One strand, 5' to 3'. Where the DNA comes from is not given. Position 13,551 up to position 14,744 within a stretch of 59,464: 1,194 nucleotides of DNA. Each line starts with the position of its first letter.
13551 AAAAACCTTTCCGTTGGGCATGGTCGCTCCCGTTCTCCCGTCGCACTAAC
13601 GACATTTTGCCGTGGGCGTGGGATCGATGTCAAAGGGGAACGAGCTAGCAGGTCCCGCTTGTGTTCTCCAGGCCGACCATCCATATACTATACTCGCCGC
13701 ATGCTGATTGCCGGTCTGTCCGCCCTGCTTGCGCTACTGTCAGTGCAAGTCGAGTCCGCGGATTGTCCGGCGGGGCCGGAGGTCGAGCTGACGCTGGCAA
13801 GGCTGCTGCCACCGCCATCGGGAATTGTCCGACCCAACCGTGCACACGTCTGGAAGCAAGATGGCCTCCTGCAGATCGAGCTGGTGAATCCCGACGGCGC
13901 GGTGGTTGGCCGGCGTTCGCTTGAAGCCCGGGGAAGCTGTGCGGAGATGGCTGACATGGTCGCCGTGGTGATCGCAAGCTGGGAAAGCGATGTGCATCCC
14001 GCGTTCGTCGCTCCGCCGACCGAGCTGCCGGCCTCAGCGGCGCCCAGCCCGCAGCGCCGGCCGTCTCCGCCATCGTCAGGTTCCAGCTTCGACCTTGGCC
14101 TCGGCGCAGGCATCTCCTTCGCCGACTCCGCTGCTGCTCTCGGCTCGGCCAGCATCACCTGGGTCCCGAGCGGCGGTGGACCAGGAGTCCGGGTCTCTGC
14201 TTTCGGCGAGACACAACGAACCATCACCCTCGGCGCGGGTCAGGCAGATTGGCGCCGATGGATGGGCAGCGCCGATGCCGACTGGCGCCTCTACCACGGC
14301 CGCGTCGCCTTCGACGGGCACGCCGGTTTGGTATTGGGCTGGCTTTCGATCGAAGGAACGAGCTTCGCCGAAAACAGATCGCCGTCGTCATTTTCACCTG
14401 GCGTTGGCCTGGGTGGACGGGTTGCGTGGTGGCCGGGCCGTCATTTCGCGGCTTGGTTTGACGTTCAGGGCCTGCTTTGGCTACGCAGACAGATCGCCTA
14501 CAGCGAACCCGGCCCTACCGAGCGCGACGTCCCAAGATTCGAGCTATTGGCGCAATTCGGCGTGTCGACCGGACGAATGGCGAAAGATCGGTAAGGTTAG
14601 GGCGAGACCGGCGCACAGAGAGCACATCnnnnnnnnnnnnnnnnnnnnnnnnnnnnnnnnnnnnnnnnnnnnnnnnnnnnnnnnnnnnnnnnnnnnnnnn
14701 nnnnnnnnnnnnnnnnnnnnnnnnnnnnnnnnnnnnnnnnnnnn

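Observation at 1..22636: Four-gene ECF cassette present three times in 22 kb: ECF sigma, TPR-like anti-sigma, two-Cys-domain barrel protein, Gly-linker lipoprotein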

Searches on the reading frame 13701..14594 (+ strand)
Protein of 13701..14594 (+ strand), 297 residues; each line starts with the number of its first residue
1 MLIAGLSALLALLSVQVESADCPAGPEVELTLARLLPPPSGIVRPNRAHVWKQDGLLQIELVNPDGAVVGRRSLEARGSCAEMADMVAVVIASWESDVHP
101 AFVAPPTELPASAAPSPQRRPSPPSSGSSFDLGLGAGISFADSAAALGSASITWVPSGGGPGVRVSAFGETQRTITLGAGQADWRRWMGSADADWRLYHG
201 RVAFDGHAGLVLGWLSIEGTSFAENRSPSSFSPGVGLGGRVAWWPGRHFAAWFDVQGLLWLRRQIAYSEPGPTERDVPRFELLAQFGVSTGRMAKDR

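Call 5: search_protein_families(library=pfam, proteins=[window:13701-14594:+], max_evalue=0.1)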
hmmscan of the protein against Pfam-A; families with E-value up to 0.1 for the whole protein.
window:13701-14594:+ (297 aa): 0 families

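Call 7: search_protein_families(library=ncbifam, proteins=[window:13701-14594:+], max_evalue=0.01)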
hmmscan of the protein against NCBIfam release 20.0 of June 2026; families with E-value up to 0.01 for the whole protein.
window:13701-14594:+ (297 aa): 0 families

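Call 10: find_homologous_proteins(query=window:13701-14594:+)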
Query window:13701-14594:+ (297 aa): 28 proteins with E <= 0.001 among 8000 candidates.
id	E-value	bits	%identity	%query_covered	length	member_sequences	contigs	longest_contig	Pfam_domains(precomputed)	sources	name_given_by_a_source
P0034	4.6e-90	320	53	98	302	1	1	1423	-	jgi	jgi:hypothetical protein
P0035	4.8e-75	271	47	100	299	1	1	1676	-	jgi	jgi:hypothetical protein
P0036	2.7e-74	269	49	94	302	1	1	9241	-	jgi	jgi:hypothetical protein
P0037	3.4e-73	265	48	97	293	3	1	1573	-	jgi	jgi:hypothetical protein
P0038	5.2e-73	264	45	100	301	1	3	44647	-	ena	-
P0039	1.4e-72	263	47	100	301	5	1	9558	-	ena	-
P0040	7.3e-72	261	46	98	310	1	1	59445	-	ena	-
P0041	1.1e-70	257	44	98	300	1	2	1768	-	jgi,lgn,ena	-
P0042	2.1e-70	256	43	100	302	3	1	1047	-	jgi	jgi:hypothetical protein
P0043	2.3e-70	256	45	100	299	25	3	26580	-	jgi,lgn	jgi:hypothetical protein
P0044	7.9e-70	254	47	100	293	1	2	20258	-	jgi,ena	jgi:hypothetical protein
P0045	3.2e-69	252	47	95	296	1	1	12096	-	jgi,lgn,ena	-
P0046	4.0e-69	252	47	94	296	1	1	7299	-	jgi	jgi:hypothetical protein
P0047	1.5e-66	243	43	98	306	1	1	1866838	-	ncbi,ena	-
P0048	6.4e-66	241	45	96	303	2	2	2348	-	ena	-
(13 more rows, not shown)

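Call 23: predict_structure(alignment_id=A2)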
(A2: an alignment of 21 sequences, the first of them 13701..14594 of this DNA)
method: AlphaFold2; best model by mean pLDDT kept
length: 297 residues; sequences in the alignment: 21
mean_pLDDT: 87.6   pTM: 0.57
mean pLDDT of the five models: 87.6, 87.1, 87.0, 83.1, 82.3
residues with pLDDT >= 90: 204; 70-90: 48; 50-70: 29; < 50: 16
segments of 3 or more residues with pLDDT < 50: 101-112
pLDDT, mean of each block of 10 residues (from residue 1): 57 80 92 87 88 94 91 93 95 73 45 56 75 98 97 93 98 94 97 96 97 96 89 98 94 98 92 91 98 72
secondary structure, 60 per line:
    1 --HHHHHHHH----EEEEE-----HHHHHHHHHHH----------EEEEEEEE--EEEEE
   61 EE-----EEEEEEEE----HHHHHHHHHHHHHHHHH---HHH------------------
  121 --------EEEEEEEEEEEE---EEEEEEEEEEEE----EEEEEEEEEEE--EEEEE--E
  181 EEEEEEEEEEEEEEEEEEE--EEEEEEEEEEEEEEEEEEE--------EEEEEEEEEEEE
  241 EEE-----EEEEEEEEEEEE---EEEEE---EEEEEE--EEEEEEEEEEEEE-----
elements in order: H3-10 E15-19 H25-35 E46-53 E56-62 E68-75 H80-96 E129-140 E144-155 E160-170 E173-177 E180-199 E202-220 E229-243 E249-260 E264-268 E272-277 E280-292

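Call 24: search_protein_representatives(alignment_id=A2)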
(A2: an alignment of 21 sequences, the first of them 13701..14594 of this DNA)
Query: 21 sequences, 302 profile positions. Proteins with E-value up to 0.001 (for the whole library): 3470; up to 1e-10: 1354; up to 1e-30: 519. The best 150 are listed.
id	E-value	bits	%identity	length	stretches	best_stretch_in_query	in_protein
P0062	1.9e-119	414.9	-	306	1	1-301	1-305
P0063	1.6e-103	362.6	-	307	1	1-299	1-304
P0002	3.7e-97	341.7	-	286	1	2-295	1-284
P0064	5.9e-96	337.8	-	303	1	1-302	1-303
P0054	7.0e-94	331.0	-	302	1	4-299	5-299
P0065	1.5e-93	329.9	-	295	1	1-297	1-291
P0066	7.8e-93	327.5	-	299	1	1-297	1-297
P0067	1.2e-92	326.9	-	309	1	1-301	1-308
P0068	5.3e-91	321.5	-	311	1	1-302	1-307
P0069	7.4e-91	321.0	-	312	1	1-300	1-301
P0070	1.7e-87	310.0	-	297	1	5-298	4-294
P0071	4.9e-87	308.5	-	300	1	1-297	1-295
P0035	2.4e-86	306.2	-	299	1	1-301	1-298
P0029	2.7e-82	292.9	-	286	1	7-295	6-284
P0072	2.8e-67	243.6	-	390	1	1-195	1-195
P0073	9.2e-67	241.9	-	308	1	4-297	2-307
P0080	8.7e-57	209.2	-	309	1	10-296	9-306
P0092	5.8e-53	196.6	-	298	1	14-298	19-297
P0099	1.6e-51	191.9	-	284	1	11-296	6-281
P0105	1.8e-49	185.1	-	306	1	17-290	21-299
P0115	2.1e-47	178.4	-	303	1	19-298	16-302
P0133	1.2e-45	172.6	-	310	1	4-296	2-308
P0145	1.8e-44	168.8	-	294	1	10-293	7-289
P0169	2.7e-43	164.8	-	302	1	20-295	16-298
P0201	6.9e-42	160.2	-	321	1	17-294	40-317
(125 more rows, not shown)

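Call 28: fold_search(model_id=the predicted structure, library=pdb)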
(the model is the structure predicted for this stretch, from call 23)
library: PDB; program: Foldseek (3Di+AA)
matches with E <= 10: 1168; with E <= 0.001: 30
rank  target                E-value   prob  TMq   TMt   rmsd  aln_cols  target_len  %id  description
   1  9a2m_MODEL_1_A        3.0e-08  1.00  0.42  0.36  10.8       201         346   11  Model of E. coli OmpA by in-cell photo-crosslinking MS and deep learning (released 2023-02-24)
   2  3dzm_C                1.3e-06  1.00  0.42  0.60   5.9       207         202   16  Crystal structure of a major outer membrane protein from Thermus thermophilus HB27 (released 2008-12-23)
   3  9fzc_A                2.0e-06  1.00  0.42  0.69   5.2       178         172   10  Structure of OmpA-short in complex with nanobody Nb01 (released 2024-07-17)
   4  3dzm_A                2.2e-06  1.00  0.42  0.59   6.1       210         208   15  Crystal structure of a major outer membrane protein from Thermus thermophilus HB27 (released 2008-12-23)
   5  3dzm_B                2.9e-06  1.00  0.42  0.60   6.1       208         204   15  Crystal structure of a major outer membrane protein from Thermus thermophilus HB27 (released 2008-12-23)
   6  3qrc_B                3.6e-06  1.00  0.35  0.60   6.3       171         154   15  The crystal structure of Ail, the attachment invasion locus protein of Yersinia pestis, in complex with the heparin an (released 2011-11-23)
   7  3qra                  3.8e-06  1.00  0.35  0.61   6.2       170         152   15  The crystal structure of Ail, the attachment invasion locus protein of Yersinia pestis (released 2011-11-23)
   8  3qrc_A                4.2e-06  1.00  0.35  0.60   6.1       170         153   15  The crystal structure of Ail, the attachment invasion locus protein of Yersinia pestis, in complex with the heparin an (released 2011-11-23)
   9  9fzd_A                5.7e-06  1.00  0.41  0.65   5.1       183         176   10  Structure of OmpA-long in complex with nanobody Nb39 (released 2024-07-17)
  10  2n2l_MODEL_1_A        2.1e-05  1.00  0.34  0.59   7.1       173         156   13  NMR structure of yersinia pestis ail (attachment invasion locus) in decylphosphocholine micelles calculated wi (released 2015-07-22)
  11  1qj9                  2.3e-05  1.00  0.39  0.71   3.8       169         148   13  CRYSTAL STRUCTURE OF THE OUTER MEMBRANE PROTEIN OMPX FROM ESCHERICHIA COLI (released 1999-10-06)
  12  1k24                  2.5e-05  1.00  0.28  0.32  13.6       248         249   10  Crystal Structure of the OpcA Outer Membrane Adhesin/Invasin from Neisseria meningitidis (released 2002-03-27)
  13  2f1t_A                3.4e-05  1.00  0.44  0.68   3.8       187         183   12  Outer membrane protein OmpW (released 2006-01-24)
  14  1p4t                  4.2e-05  1.00  0.38  0.69   5.5       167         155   11  Crystal structure of Neisserial surface protein A (NspA) (released 2003-07-22)
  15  1bxw                  4.4e-05  1.00  0.40  0.66   5.4       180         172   13  OUTER MEMBRANE PROTEIN A (OMPA) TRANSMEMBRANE DOMAIN (released 1998-10-14)
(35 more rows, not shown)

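Call 30: find_related_loci(query=A3, collection=genome_contigs, flank=6000)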
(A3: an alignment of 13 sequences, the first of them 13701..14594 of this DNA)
Query A3 (297 aa) in genome_contigs; peptide patterns used: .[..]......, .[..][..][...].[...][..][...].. (x = any residue, [..] = any of these).
115 stretches matched a pattern; 7 encode a relative of the query (tblastn E <= 1e-3); 7 distinct loci.
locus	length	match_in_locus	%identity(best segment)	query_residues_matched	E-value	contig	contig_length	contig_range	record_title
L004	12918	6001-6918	43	1-297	1e-70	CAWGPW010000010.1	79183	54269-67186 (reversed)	MAG: uncultured delta proteobacterium isolate MFD05502.bin.2.3 genome assembly, contig: contig_21481, whole genome shotg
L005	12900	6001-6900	43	1-291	8e-68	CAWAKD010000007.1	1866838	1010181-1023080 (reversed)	MAG: uncultured delta proteobacterium isolate MFD02416.bin.1.176 genome assembly, contig: contig_49853, whole genome sho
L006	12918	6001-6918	42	1-297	2e-64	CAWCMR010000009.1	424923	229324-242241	MAG: uncultured delta proteobacterium isolate MFD05502.bin.2.118 genome assembly, contig: contig_26885, whole genome sho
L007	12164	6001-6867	42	15-297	1e-62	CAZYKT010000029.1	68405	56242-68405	MAG TPA_asm: uncultured Polyangiaceae bacterium isolate SRP192927_co6_558 genome assembly, contig: NODE_454_length_68405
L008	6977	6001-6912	36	1-292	7e-50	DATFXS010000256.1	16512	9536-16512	MAG TPA_asm: Polyangia bacterium isolate SMAG_U9523 k141_13687827, whole genome shotgun sequence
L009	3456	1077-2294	33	12-289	3e-14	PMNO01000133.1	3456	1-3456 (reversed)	MAG: Myxococcales bacterium isolate fen_1088 73.20100900_E3S.13_contig_5388, whole genome shotgun sequence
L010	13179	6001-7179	32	12-289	3e-13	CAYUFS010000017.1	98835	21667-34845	MAG TPA_asm: uncultured Myxococcales bacterium isolate binchicken_co54_263 genome assembly, contig: NODE_269_length_9883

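Call 36: find_homologous_proteins(query=A4, max_evalue=0.00001)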
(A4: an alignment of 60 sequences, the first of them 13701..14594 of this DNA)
Query A4 (60 sequences) (297 aa, profile of the alignment): 39 proteins with E <= 0.00001 among 8000 candidates.
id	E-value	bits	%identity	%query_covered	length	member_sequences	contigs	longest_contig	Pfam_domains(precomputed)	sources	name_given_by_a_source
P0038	1.1e-79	286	45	100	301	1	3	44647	-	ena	-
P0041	1.5e-75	273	44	98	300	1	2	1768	-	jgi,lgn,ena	-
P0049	1.6e-75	273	43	100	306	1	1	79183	-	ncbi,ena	-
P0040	4.7e-74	268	46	98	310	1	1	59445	-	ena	-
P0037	2.6e-71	259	48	97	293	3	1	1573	-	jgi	jgi:hypothetical protein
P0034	2.3e-68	249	53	98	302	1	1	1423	-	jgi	jgi:hypothetical protein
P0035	4.1e-67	245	47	100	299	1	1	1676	-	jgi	jgi:hypothetical protein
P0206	1.8e-64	236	40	94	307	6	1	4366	-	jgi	-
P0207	4.6e-64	235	39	100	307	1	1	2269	-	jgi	jgi:hypothetical protein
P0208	1.0e-63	234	27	91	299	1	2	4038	-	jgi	jgi:hypothetical protein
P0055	1.2e-60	224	42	87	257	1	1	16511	-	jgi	-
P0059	1.0e-35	142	43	71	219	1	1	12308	-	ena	-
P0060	8.3e-34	136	41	56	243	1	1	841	-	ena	-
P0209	7.9e-28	116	31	24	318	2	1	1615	-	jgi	-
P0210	1.6e-23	102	-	-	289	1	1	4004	-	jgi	jgi:hypothetical protein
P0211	3.0e-21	94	-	-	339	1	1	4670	-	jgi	jgi:hypothetical protein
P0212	1.5e-20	92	30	32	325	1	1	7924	-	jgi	-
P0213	5.2e-20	90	29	34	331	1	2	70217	-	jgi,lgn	jgi:hypothetical protein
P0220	5.6e-18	84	30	56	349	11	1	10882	-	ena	-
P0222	6.7e-18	83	31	21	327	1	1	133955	-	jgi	jgi:hypothetical protein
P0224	9.0e-17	80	34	23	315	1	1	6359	-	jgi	jgi:hypothetical protein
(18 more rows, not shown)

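Call 37: find_encoding_contigs(protein=P0213, flank=6000, max_places=2)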
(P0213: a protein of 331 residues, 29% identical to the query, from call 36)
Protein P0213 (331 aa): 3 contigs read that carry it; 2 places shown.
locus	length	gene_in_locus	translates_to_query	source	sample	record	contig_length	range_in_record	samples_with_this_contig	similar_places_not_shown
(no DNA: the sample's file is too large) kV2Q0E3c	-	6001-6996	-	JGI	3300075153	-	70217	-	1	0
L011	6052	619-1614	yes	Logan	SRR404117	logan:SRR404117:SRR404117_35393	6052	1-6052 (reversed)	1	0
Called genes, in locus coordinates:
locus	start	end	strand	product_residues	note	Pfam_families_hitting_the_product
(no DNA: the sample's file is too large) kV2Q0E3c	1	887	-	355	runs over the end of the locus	PF00871:Acetate_kinase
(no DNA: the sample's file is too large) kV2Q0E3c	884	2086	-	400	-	PF00871:Acetate_kinase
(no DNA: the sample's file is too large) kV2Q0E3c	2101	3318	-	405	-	PF01546:Peptidase_M20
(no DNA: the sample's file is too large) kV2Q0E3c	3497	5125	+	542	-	PF06505:XylR_N, PF02830:V4R, PF00158:Sigma54_activat, PF14532:Sigma54_activ_2, PF07728:AAA_5 (weak), PF25601:AAA_lid_14, PF02954:HTH_8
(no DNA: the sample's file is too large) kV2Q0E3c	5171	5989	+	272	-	PF01670:Glyco_hydro_12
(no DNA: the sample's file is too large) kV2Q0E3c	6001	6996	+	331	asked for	-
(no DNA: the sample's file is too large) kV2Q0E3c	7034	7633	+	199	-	PF04542:Sigma70_r2, PF07638:Sigma70_ECF (weak), PF08281:Sigma70_r4_2, PF04545:Sigma70_r4 (weak)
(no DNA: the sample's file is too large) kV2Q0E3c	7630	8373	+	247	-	-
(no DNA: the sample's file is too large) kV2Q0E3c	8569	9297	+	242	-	PF08238:Sel1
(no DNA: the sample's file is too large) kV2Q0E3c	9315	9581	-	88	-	PF07690:MFS_1 (weak)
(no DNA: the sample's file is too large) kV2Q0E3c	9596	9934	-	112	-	-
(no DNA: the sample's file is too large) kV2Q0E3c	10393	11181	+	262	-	PF00106:adh_short, PF01370:Epimerase, PF08659:KR (weak), PF13561:adh_short_C2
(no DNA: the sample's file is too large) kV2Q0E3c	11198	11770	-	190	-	PF01169:GDT1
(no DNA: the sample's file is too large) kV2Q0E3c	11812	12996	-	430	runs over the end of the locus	-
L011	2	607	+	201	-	?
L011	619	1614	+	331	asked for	-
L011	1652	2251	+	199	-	PF04542:Sigma70_r2, PF07638:Sigma70_ECF (weak), PF08281:Sigma70_r4_2, PF04545:Sigma70_r4 (weak)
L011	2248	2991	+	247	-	-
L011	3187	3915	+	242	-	PF08238:Sel1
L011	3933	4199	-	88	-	PF07690:MFS_1 (weak)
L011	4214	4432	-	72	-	-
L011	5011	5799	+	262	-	PF00106:adh_short, PF01370:Epimerase, PF08659:KR (weak), PF13561:adh_short_C2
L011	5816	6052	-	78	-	?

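Call 38: find_encoding_contigs(protein=P0222, flank=6000, max_places=2)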
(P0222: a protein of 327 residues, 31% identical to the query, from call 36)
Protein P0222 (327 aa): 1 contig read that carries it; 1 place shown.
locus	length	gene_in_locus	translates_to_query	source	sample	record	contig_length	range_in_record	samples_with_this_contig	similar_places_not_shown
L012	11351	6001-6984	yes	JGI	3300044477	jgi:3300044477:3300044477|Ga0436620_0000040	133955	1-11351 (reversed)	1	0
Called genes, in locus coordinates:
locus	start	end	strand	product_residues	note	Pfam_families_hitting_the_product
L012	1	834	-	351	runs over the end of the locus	PF00871:Acetate_kinase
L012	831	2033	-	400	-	PF00871:Acetate_kinase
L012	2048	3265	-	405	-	PF01546:Peptidase_M20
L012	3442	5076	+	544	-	PF06505:XylR_N, PF02830:V4R, PF00158:Sigma54_activat, PF14532:Sigma54_activ_2, PF07728:AAA_5 (weak), PF25601:AAA_lid_14, PF02954:HTH_8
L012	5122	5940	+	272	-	PF01670:Glyco_hydro_12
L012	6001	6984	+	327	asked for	-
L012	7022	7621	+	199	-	PF04542:Sigma70_r2, PF13384:HTH_23 (faint), PF07638:Sigma70_ECF (weak), PF08281:Sigma70_r4_2, PF04545:Sigma70_r4 (weak)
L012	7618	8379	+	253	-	-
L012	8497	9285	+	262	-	PF08238:Sel1 (weak)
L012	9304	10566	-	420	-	PF07690:MFS_1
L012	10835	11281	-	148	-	-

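Call 39: find_encoding_contigs(protein=P0220, flank=6000, max_places=2)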
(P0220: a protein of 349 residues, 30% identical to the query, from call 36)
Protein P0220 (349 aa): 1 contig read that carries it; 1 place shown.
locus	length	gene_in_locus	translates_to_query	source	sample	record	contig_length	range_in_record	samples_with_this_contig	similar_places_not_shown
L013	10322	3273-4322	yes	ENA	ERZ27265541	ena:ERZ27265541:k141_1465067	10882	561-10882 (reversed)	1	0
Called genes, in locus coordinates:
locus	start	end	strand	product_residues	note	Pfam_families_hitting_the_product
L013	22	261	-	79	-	-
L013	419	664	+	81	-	-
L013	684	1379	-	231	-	-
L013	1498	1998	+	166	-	-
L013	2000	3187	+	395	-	PF00155:Aminotran_1_2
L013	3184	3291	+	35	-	-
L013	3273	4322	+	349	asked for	-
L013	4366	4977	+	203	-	PF07638:Sigma70_ECF (weak), PF04542:Sigma70_r2, PF08281:Sigma70_r4_2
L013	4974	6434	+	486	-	PF04773:FecR (weak), PF13174:TPR_6 (faint)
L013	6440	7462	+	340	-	-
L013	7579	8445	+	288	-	-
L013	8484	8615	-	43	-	PF01053:Cys_Met_Meta_PP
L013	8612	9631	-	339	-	PF01053:Cys_Met_Meta_PP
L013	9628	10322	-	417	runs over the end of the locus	?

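Call 71: search_protein_families(library=pfam, proteins=[L005:8726-11452:+, L007:8683-11175:+, L010:9138-10568:+], max_evalue=0.001)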
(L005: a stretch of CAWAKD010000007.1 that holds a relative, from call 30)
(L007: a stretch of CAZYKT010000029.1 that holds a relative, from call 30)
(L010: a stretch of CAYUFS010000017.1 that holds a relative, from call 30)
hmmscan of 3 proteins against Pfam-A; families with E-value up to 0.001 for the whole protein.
L005:8726-11452:+ (908 aa): 1 family
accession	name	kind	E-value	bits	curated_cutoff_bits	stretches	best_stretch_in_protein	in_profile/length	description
PF13948.11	DUF4215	-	1.8e-38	131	27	4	162-209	4-47/47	Domain of unknown function (DUF4215)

L007:8683-11175:+ (830 aa): 4 families
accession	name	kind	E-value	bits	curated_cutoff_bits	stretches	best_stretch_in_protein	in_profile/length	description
PF25390.1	WD40_RLD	-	5.8e-107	358.6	150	2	157-442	29-342/363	RCC1-like domain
PF13540.12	RCC1_2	-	2.5e-100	326.5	22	9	602-631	1-30/30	Regulator of chromosome condensation (RCC1) repeat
PF00415.24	RCC1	-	2.4e-52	175.7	21.7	6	569-615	2-50/50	Regulator of chromosome condensation (RCC1) repeat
PF25384.1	Alsin_RLD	-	2.5e-07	30.8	100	0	601-636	276-311/405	Alsin RCC1-like domain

L010:9138-10568:+ (476 aa): 3 families
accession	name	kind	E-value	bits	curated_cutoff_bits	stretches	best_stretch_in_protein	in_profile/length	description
PF07627.16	PSCyt3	-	1.9e-27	95.9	27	1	237-337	1-98/98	Protein of unknown function (DUF1588)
PF07631.16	PSD4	-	9.3e-25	88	23.3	1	96-218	10-127/128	Protein of unknown function (DUF1592)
PF07624.16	PSD2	-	1.1e-15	57.6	25.8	1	356-426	3-74/74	Protein of unknown function (DUF1585)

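Call 72: list_cluster_members(proteins=[P0073, P0080, P0092, P0099, P0105, P0115, P0133, P0145, P0169, P0201])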
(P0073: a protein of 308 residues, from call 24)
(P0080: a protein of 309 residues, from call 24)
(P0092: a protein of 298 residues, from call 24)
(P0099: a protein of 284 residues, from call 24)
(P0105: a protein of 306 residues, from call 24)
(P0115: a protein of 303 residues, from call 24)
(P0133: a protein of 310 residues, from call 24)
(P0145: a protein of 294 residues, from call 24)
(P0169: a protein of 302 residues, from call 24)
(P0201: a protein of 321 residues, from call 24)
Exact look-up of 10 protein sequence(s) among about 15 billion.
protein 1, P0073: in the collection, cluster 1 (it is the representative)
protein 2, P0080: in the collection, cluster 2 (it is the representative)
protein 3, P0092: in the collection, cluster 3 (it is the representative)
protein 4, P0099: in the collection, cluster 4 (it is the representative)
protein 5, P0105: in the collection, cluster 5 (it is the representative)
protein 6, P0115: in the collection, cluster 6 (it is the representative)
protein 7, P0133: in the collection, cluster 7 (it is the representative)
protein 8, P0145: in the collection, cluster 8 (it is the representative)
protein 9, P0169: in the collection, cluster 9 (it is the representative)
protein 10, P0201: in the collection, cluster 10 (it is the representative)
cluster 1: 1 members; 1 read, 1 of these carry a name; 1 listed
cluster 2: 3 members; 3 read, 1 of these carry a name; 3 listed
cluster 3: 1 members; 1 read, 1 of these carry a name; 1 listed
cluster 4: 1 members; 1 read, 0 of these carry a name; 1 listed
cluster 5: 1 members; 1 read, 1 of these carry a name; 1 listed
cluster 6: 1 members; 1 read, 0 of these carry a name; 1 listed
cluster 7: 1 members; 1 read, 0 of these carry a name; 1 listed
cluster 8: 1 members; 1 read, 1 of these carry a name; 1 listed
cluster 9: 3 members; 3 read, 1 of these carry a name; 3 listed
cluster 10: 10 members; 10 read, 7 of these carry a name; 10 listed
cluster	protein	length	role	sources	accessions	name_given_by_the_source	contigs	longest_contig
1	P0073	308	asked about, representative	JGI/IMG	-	hypothetical protein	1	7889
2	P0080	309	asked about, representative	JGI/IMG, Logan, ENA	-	-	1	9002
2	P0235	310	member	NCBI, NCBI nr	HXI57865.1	MAG TPA: hypothetical protein VNO55_17490 [Polyangia bacterium] | hypothetical protein [Polyangia bacterium]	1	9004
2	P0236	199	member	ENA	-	-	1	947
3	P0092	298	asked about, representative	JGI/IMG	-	hypothetical protein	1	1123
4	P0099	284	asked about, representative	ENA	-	-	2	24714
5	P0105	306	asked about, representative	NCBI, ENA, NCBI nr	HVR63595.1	MAG TPA: hypothetical protein VMU50_16960 [Polyangia bacterium] | hypothetical protein [Polyangia bacterium]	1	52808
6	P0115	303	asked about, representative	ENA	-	-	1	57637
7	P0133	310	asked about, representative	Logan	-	-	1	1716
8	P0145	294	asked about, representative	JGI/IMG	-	hypothetical protein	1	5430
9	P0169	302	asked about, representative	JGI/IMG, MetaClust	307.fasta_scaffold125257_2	\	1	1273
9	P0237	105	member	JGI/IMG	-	-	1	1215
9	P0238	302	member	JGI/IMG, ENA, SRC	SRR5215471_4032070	-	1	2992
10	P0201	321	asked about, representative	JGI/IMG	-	hypothetical protein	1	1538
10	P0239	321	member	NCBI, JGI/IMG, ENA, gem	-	hypothetical protein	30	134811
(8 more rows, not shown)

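Call 78: find_encoding_contigs(protein=P0208, flank=4000, max_places=1)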
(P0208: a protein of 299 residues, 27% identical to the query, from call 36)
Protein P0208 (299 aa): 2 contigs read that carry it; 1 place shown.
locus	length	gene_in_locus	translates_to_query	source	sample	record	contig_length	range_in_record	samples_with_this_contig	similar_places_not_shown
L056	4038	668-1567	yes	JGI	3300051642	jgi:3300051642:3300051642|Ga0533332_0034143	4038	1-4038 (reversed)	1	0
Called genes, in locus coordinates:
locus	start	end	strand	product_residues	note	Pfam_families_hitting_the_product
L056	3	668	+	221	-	?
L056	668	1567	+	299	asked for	-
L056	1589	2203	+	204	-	PF04542:Sigma70_r2, PF07638:Sigma70_ECF (weak), PF08281:Sigma70_r4_2, PF04545:Sigma70_r4 (weak)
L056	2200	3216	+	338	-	PF13371:TPR_9 (weak)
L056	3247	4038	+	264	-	?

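Call 79: find_encoding_contigs(protein=P0212, flank=5000, max_places=1)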
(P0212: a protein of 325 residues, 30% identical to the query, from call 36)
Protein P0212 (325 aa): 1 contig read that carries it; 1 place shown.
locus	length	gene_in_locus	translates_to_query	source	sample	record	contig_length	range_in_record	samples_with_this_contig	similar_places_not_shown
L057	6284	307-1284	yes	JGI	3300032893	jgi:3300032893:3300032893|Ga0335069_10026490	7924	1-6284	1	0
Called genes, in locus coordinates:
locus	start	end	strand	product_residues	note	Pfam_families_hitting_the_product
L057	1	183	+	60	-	?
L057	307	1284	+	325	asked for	-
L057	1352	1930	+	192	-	PF04542:Sigma70_r2, PF07638:Sigma70_ECF (faint), PF08281:Sigma70_r4_2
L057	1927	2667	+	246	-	-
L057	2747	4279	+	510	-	-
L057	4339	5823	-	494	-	-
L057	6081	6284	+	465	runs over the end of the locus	-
